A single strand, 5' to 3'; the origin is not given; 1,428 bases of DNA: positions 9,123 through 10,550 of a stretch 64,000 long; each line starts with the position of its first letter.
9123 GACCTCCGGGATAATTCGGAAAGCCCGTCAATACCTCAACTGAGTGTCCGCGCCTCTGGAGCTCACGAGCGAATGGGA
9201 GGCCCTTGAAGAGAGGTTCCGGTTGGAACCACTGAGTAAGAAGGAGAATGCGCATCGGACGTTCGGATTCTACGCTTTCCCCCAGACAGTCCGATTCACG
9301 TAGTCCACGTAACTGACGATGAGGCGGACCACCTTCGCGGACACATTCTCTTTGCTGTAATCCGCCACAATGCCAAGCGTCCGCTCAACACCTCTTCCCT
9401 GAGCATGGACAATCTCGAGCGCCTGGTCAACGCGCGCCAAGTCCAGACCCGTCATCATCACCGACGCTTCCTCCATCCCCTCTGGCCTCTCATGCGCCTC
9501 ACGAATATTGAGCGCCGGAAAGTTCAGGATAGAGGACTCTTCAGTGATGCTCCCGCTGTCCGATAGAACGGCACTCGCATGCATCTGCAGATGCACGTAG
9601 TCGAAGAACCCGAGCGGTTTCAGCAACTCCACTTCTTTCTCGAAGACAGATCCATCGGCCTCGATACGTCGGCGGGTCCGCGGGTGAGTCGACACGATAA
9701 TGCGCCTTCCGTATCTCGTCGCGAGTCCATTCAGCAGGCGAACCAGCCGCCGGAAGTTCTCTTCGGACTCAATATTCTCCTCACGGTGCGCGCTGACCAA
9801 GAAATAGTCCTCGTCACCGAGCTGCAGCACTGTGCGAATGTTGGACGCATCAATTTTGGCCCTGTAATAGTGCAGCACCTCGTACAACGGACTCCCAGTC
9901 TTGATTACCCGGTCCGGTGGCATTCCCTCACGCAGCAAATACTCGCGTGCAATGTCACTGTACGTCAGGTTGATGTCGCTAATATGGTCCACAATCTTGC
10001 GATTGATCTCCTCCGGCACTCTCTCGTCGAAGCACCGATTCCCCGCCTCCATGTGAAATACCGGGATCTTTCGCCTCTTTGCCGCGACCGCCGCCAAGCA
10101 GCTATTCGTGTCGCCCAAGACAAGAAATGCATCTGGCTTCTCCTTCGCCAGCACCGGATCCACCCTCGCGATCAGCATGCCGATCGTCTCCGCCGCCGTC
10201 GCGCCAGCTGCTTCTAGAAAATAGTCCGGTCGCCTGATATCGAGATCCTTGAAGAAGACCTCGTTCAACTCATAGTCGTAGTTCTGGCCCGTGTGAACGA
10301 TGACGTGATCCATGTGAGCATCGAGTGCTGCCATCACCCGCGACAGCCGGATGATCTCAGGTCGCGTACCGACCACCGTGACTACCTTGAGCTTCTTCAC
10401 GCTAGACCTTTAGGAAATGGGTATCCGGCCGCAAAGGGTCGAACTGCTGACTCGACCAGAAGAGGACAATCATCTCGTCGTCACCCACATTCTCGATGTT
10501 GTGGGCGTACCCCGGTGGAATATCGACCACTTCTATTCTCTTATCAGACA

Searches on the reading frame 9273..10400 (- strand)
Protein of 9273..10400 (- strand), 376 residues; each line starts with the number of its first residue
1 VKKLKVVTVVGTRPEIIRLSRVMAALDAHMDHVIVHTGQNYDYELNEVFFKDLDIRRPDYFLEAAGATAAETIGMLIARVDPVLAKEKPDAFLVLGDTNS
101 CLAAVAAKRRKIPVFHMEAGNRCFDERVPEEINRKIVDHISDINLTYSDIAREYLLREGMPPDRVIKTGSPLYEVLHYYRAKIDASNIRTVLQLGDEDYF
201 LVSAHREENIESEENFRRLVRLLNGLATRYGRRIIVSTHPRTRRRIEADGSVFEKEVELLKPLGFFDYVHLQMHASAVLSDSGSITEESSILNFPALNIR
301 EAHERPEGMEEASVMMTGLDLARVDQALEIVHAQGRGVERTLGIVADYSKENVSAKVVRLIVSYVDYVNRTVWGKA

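Call 41: search_protein_families(library=pfam, proteins=[window:9273-10400:-], max_evalue=0.001)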
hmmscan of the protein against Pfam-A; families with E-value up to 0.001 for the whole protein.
window:9273-10400:- (376 aa): 2 families
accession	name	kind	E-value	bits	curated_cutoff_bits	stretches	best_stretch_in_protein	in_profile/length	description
PF02350.25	Epimerase_2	-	4.3e-94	315.7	30.6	1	27-361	4-346/347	UDP-N-acetylglucosamine 2-epimerase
PF13579.12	Glyco_trans_4_4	-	0.0001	23.1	29.7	1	21-165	9-152/158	Glycosyl transferase 4-like domain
